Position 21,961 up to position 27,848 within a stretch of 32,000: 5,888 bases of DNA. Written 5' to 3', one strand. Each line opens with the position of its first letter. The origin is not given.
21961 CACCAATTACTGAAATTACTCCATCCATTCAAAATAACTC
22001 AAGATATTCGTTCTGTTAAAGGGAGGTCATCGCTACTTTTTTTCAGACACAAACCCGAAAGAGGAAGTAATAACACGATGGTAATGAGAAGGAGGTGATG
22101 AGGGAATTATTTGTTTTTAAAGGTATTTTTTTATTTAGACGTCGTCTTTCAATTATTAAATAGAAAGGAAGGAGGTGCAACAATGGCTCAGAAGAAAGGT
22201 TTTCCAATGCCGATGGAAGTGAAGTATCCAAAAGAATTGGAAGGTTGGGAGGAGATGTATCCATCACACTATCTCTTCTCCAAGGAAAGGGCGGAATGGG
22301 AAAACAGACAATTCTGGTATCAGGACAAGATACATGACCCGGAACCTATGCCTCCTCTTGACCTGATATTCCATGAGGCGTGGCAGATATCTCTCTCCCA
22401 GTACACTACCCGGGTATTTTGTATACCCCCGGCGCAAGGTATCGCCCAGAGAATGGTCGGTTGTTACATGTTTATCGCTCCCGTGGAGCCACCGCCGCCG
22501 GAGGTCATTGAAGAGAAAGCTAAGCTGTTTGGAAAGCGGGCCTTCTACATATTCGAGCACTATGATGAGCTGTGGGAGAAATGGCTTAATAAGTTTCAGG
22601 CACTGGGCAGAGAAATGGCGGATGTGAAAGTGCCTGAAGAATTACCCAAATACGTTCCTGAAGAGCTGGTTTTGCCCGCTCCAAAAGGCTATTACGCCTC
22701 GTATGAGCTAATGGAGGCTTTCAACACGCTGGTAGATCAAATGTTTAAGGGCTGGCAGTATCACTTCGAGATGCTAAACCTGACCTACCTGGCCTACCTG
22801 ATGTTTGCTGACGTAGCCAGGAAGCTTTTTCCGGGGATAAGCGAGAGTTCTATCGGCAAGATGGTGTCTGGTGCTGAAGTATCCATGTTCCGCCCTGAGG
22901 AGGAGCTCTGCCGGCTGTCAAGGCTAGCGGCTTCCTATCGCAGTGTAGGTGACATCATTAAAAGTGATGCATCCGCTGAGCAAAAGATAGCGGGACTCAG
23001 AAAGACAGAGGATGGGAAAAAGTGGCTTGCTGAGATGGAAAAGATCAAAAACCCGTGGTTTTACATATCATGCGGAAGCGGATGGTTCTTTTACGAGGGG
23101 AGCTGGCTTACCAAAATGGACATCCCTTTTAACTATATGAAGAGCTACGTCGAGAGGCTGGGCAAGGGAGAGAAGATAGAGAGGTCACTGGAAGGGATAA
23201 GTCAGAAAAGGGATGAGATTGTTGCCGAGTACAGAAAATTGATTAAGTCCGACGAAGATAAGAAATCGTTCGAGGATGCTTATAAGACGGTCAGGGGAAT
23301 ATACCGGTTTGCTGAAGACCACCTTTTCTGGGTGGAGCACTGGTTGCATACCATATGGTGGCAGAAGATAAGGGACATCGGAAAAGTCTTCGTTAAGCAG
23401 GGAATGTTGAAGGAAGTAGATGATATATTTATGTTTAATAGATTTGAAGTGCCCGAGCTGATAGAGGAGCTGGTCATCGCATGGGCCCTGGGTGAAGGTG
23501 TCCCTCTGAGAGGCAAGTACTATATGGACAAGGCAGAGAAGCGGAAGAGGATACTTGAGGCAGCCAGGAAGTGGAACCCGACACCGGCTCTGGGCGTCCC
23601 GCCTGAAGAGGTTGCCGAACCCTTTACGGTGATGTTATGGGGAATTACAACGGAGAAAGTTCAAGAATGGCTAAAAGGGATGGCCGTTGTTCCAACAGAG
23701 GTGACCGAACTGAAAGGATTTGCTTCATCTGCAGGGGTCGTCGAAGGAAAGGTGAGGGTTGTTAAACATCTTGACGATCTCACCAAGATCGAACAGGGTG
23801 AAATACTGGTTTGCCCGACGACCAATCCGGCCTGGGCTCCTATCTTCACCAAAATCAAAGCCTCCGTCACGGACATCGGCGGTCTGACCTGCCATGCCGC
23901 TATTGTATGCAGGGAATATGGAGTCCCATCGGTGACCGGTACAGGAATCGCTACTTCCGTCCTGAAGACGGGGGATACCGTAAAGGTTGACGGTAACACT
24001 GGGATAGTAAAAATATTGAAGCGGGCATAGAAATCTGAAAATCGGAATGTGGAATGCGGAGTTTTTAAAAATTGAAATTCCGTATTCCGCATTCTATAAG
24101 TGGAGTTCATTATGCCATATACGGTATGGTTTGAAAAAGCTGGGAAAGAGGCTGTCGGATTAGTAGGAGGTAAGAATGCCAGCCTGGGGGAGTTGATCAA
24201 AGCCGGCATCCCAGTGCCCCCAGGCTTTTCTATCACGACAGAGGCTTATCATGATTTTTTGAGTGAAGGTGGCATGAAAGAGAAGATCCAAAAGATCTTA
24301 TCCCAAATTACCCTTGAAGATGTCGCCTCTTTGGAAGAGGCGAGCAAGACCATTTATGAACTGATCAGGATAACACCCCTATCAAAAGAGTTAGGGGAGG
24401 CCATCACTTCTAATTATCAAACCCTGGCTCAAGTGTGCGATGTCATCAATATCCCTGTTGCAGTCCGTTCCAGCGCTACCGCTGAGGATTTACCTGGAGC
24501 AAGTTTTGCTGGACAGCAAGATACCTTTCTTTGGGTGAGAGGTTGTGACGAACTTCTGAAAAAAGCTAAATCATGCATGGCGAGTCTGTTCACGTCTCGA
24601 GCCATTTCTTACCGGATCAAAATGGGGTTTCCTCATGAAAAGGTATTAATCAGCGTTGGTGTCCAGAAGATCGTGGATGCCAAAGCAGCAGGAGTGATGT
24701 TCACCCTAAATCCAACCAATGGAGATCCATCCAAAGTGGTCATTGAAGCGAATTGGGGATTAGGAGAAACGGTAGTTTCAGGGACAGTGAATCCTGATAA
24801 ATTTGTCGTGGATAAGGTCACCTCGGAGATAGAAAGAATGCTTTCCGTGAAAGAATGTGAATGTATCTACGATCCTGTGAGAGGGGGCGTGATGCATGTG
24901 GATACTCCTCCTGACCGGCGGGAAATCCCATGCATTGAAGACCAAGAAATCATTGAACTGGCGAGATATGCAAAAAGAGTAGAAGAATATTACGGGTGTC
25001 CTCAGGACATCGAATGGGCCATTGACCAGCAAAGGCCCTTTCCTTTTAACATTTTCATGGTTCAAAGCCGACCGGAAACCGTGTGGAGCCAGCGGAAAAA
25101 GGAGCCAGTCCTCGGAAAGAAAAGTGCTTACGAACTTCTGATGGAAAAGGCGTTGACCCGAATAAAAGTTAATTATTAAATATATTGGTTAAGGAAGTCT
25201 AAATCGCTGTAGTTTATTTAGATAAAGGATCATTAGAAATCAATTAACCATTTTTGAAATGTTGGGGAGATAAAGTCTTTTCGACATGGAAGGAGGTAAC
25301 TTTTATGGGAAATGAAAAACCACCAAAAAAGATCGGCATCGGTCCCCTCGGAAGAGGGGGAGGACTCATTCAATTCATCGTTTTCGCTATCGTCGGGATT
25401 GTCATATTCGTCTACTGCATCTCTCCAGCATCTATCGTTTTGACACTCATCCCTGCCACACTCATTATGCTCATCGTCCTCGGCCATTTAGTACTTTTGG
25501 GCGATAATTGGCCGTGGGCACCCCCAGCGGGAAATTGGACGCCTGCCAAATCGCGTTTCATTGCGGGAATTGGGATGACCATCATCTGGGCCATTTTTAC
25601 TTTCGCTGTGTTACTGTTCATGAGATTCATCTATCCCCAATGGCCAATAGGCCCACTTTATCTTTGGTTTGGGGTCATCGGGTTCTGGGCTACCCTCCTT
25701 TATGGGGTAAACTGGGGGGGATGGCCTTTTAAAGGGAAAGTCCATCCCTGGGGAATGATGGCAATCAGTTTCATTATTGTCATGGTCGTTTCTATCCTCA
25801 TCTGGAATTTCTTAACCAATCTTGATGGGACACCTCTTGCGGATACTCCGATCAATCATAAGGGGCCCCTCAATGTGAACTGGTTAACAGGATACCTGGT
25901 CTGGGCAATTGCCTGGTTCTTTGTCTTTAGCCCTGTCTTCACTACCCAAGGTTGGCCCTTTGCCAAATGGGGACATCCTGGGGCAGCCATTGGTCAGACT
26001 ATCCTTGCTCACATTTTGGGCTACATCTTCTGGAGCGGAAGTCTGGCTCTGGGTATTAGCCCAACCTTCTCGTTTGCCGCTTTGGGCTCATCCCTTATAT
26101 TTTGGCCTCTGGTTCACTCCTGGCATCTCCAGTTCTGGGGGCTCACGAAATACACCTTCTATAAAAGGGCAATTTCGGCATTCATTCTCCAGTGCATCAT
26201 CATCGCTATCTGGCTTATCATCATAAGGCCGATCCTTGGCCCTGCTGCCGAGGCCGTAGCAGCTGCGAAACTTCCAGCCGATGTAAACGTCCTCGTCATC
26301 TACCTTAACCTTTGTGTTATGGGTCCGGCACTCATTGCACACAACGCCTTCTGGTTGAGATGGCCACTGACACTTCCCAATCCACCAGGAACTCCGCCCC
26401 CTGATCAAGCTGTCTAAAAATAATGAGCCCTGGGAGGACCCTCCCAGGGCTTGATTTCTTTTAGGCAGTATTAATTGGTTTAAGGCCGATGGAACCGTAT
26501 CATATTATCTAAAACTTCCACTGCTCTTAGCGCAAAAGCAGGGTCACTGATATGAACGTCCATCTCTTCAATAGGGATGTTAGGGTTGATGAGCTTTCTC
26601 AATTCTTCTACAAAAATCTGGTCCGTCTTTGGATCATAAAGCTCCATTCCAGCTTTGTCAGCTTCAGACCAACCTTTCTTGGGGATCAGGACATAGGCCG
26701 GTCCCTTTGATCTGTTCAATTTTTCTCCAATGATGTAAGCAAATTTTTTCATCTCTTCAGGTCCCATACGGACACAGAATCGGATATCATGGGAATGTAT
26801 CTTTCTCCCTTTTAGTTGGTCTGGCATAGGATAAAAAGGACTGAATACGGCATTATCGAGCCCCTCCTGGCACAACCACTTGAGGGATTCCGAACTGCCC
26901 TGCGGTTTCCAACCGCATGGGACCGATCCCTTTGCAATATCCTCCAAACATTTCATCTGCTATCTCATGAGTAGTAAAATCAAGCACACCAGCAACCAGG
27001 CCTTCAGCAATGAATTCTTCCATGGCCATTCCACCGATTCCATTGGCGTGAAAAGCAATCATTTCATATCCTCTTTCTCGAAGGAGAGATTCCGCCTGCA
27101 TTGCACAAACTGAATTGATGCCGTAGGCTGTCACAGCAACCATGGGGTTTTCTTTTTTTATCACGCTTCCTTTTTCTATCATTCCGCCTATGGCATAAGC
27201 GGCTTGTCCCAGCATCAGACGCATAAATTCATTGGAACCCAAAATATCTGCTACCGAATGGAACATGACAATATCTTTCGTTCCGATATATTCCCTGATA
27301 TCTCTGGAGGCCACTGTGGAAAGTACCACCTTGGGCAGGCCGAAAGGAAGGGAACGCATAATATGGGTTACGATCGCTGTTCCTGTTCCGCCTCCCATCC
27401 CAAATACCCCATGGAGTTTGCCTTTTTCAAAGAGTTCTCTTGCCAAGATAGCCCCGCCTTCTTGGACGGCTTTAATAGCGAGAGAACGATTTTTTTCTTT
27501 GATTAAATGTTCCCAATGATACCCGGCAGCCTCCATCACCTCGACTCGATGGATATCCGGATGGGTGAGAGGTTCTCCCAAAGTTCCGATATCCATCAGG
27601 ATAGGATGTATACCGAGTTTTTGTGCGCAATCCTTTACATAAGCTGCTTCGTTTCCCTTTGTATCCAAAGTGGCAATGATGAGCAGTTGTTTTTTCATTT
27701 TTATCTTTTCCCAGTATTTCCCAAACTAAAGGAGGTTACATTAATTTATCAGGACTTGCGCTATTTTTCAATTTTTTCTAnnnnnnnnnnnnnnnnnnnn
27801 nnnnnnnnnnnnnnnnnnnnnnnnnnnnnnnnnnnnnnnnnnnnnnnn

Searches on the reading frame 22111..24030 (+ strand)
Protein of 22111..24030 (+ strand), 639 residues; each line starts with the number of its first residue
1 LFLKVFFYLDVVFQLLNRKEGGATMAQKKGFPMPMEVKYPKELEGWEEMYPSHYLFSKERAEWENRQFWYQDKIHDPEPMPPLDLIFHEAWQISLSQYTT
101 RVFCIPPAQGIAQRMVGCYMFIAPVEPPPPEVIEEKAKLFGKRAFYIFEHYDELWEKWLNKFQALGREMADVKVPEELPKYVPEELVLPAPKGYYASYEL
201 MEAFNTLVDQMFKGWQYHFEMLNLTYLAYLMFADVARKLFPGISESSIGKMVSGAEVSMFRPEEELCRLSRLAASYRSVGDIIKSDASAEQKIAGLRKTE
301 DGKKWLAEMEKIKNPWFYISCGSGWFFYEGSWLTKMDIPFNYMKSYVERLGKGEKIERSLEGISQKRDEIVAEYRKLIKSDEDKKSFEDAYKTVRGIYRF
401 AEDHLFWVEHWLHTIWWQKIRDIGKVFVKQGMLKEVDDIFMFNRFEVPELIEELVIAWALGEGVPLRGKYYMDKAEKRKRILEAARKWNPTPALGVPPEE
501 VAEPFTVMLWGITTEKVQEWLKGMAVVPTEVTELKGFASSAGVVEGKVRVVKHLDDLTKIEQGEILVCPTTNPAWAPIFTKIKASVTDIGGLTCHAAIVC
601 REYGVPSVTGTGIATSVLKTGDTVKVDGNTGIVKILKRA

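Call 5: search_protein_families(library=pfam, proteins=[window:22111-24030:+], max_evalue=0.01)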
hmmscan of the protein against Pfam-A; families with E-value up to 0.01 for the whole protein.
window:22111-24030:+ (639 aa): 1 family
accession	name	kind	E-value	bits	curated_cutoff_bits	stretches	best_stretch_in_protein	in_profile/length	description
PF00391.29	PEP-utilizers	-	5.7e-24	84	23.1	1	560-631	1-72/72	PEP-utilising enzyme, mobile domain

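Call 22: search_protein_families(library=ncbifam, proteins=[window:22111-24030:+], max_evalue=0.00001)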
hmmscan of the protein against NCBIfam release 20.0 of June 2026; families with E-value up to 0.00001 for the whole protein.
window:22111-24030:+ (639 aa): 25 families
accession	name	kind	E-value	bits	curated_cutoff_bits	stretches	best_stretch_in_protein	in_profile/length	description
NF006153.0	PRK08296.1-5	subfamily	5.3e-266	883.8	578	1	29-638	3-608/608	hypothetical protein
NF006151.0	PRK08296.1-3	equivalog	1.9e-181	604.6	693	1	27-636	3-603/604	hypothetical protein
NF006152.0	PRK08296.1-4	equivalog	8.1e-174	579.4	723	1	31-636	3-608/609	hypothetical protein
NF006150.0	PRK08296.1-2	subfamily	4.3e-172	573.6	650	1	28-637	3-606/633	hypothetical protein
NF004878.0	PRK06241.1-3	subfamily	7.2e-32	110.4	945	1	533-637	787-890/891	phosphoenolpyruvate synthase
NF005057.0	PRK06464.1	equivalog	1.2e-31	109.6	598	1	530-633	354-460/798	phosphoenolpyruvate synthase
NF006149.0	PRK08296.1-1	equivalog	5.3e-31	107.6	730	1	61-636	10-567/568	hypothetical protein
NF004877.0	PRK06241.1-2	subfamily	2.6e-29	102.1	866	1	533-636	766-868/869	phosphoenolpyruvate synthase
TIGR01418.1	PEP_synth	equivalog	3.4e-29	101.7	739.75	1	534-633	354-456/784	pyruvate, water dikinase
NF041857.1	RIF_Ptrans_rph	equivalog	1.4e-27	96.5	999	1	533-636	762-864/864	rifamycin-inactivating phosphotransferase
NF004879.0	PRK06241.1-4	equivalog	1.4e-27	96.2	976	1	534-636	767-868/868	phosphoenolpyruvate synthase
NF004880.0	PRK06241.2-1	equivalog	1.1e-26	93.1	972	1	533-636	735-837/837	phosphoenolpyruvate synthase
NF052632.1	undecylprod_RedH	equivalog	5e-26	90.9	1350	1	525-637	765-879/880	undecylprodigiosin ligase RedH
NF052631.1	prodigiosin_PigC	equivalog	1.3e-25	89.5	1300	1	529-635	774-881/883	prodigiosin ligase PigC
NF004881.0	PRK06241.2-2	equivalog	3.2e-24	85.2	883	1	505-637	762-891/898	phosphoenolpyruvate synthase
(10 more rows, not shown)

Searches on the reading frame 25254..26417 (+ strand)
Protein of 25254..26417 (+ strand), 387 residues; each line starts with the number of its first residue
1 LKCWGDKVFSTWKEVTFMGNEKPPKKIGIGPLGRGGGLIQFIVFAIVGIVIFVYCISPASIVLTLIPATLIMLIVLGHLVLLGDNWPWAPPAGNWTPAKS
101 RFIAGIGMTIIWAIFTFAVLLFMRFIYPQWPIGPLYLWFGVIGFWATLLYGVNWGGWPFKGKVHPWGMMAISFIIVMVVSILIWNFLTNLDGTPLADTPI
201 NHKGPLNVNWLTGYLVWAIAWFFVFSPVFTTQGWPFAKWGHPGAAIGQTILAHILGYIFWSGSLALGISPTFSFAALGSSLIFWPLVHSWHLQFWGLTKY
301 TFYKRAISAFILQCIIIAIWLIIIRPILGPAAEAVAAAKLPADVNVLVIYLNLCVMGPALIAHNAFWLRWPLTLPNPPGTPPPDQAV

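Call 5: search_protein_families(library=pfam, proteins=[window:25254-26417:+], max_evalue=0.01)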
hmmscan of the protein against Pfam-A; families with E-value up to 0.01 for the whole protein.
window:25254-26417:+ (387 aa): 0 families

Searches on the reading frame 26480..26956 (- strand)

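Call 4: search_protein_families(library=pfam, proteins=[window:26480-26956:-], max_evalue=0.01)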
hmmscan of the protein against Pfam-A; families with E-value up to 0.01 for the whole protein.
window:26480-26956:- (158 aa): 1 family
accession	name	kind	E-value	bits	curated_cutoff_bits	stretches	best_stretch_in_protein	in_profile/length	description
PF23189.1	UPF0261_C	-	1.6e-28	99.9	27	1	32-152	95-217/218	Uncharacterised protein family (UPF0261) C-terminal domain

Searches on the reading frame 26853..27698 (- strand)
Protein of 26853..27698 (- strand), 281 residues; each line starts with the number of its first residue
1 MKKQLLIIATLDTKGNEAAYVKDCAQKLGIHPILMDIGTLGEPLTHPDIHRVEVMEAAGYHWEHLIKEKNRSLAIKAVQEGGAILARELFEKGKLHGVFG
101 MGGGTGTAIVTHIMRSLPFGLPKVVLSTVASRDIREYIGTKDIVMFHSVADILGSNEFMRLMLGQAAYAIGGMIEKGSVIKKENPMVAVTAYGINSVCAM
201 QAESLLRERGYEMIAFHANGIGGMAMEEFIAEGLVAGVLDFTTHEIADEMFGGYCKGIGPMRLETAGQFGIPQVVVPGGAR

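Call 4: search_protein_families(library=pfam, proteins=[window:26853-27698:-], max_evalue=0.01)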
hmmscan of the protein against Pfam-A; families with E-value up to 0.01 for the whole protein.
window:26853-27698:- (281 aa): 2 families
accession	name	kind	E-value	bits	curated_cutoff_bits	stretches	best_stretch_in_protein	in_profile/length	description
PF06792.17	UPF0261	-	2e-55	187.9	27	1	4-176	2-173/176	Uncharacterised protein family (UPF0261) N-terminal domain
PF23189.1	UPF0261_C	-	2.8e-32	112.2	27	1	185-279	2-95/218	Uncharacterised protein family (UPF0261) C-terminal domain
